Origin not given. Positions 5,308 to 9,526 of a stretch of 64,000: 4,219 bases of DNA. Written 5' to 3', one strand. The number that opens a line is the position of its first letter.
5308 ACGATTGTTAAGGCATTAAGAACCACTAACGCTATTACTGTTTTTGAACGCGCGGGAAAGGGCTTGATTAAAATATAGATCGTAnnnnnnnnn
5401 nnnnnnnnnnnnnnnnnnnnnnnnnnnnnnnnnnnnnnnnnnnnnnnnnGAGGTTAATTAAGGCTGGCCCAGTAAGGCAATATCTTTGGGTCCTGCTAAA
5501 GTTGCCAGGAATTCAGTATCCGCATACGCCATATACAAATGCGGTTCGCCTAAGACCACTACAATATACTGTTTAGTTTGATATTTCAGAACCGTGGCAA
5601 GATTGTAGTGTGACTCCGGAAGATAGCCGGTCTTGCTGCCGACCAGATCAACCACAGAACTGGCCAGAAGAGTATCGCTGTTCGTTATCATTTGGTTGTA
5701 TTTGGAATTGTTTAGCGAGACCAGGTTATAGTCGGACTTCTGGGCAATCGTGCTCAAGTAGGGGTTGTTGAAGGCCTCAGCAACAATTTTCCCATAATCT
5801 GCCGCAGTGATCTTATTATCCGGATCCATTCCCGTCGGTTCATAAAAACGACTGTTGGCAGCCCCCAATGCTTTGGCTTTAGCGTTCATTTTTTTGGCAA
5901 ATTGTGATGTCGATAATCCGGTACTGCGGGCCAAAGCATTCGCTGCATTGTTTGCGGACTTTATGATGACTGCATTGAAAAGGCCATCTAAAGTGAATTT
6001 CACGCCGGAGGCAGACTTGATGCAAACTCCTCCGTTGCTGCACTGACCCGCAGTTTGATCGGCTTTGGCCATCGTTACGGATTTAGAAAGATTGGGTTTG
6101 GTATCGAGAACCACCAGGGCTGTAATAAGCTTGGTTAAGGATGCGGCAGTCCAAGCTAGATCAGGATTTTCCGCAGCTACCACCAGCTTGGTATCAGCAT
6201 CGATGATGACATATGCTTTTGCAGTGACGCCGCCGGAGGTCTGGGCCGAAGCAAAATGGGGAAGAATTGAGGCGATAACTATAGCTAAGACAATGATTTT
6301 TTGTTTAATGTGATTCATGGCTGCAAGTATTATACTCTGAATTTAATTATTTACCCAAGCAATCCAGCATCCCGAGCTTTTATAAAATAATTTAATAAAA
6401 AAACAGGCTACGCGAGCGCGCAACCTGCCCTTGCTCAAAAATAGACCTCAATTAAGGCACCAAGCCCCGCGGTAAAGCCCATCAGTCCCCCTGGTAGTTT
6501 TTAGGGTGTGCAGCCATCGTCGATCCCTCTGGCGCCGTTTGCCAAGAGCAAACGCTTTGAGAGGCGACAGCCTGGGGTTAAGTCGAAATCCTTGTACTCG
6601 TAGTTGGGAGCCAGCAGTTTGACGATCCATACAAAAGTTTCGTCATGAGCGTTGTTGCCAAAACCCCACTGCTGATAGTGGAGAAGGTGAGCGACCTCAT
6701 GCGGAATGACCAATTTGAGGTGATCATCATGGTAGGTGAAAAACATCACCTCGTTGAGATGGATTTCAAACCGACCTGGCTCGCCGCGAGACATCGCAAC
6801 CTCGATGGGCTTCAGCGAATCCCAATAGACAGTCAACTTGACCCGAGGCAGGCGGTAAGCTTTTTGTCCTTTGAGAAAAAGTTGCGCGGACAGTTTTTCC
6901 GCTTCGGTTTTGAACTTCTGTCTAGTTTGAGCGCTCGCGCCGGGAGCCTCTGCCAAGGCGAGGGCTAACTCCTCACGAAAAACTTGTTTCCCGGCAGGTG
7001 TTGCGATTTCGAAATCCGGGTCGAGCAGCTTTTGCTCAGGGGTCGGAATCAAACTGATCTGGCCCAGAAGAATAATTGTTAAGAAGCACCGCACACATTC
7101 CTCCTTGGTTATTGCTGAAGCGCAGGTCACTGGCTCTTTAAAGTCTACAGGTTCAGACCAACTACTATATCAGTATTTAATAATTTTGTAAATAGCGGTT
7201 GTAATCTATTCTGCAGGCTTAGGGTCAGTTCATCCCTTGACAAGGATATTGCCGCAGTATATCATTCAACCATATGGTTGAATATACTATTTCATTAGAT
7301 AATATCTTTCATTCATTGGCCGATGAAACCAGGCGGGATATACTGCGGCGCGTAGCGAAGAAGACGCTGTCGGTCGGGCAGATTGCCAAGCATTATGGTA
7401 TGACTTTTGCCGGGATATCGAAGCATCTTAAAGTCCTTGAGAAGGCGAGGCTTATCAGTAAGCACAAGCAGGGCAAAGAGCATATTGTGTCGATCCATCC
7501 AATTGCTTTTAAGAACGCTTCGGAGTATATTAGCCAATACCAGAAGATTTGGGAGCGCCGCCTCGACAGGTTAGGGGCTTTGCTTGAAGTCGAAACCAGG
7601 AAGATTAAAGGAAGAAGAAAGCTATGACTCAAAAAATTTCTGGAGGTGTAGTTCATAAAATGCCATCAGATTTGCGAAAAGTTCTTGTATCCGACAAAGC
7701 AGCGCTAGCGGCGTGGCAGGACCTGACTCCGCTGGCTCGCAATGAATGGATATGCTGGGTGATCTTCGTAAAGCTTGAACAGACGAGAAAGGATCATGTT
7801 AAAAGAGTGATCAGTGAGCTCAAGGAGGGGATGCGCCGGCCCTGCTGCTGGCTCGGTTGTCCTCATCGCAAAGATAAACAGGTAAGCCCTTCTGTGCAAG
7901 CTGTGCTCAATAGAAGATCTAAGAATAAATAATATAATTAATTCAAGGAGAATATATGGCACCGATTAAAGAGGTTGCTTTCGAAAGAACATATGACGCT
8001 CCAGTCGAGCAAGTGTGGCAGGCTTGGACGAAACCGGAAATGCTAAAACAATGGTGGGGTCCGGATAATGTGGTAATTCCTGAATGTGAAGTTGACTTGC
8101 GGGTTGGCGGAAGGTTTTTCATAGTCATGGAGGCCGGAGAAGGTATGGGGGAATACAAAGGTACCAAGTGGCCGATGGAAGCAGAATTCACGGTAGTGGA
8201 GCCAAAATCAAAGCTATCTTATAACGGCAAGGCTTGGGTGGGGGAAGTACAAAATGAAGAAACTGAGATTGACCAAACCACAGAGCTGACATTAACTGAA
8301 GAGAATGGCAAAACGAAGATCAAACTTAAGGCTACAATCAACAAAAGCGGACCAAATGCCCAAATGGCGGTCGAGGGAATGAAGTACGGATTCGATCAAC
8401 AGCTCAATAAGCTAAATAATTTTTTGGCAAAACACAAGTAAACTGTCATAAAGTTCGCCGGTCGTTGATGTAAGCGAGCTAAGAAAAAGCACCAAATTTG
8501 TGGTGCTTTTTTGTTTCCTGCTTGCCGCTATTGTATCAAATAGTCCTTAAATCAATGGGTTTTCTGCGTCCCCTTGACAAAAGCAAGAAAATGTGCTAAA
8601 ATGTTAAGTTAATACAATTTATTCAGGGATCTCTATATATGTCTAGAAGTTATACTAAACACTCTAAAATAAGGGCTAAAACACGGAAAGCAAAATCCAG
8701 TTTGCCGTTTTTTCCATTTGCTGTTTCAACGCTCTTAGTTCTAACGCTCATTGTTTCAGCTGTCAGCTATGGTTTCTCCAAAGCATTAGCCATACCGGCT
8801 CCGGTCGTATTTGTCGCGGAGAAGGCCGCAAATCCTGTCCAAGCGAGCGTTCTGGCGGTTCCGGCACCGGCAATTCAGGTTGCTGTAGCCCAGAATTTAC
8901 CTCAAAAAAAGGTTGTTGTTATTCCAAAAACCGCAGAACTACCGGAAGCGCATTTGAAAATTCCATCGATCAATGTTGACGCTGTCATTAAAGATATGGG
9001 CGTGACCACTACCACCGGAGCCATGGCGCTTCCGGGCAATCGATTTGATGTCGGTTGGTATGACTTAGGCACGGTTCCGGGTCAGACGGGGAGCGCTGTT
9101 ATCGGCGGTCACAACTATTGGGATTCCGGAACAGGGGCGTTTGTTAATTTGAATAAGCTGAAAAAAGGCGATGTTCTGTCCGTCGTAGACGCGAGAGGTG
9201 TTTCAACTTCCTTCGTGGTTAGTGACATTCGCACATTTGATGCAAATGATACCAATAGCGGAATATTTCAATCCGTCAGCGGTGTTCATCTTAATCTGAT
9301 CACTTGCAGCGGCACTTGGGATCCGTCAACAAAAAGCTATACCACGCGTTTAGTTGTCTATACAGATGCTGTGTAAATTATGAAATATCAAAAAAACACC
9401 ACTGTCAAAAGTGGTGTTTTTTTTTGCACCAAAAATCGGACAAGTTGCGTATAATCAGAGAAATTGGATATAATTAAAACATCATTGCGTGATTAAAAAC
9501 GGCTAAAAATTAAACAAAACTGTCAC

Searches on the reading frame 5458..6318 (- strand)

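Call 87: search_protein_families(library=pfam, proteins=[window:5458-6318:-], max_evalue=0.00001)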
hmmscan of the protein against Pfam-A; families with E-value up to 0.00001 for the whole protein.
window:5458-6318:- (286 aa): 2 families
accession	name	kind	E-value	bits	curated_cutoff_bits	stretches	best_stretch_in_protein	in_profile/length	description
PF00768.25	Peptidase_S11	-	2e-36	126.1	27.6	1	30-258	9-237/239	D-alanyl-D-alanine carboxypeptidase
PF13354.11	Beta-lactamase2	-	1.3e-11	44.7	22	1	40-256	6-213/214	Beta-lactamase enzyme family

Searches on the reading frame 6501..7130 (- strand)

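Call 87: search_protein_families(library=pfam, proteins=[window:6501-7130:-], max_evalue=0.00001)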
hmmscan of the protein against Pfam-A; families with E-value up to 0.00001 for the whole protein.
window:6501-7130:- (209 aa): 1 family
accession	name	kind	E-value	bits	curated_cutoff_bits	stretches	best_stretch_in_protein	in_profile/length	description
PF10263.15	SprT-like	-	1e-07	32.2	25.6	1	118-172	41-94/108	SprT-like family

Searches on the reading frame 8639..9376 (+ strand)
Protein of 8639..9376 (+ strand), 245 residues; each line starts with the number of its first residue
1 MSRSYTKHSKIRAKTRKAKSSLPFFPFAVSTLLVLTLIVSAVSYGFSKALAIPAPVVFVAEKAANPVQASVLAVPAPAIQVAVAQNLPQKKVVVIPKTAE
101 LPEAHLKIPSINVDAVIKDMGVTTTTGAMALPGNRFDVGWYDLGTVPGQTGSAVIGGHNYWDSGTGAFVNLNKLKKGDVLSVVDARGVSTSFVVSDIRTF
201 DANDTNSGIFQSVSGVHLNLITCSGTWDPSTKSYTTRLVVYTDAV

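Call 87: search_protein_families(library=pfam, proteins=[window:8639-9376:+], max_evalue=0.00001)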
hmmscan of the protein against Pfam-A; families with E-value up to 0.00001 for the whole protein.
window:8639-9376:+ (245 aa): 1 family
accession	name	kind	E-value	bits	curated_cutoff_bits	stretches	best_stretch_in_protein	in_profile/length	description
PF04203.18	Sortase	-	3.1e-20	72.6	26.6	1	106-244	1-124/125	Sortase domain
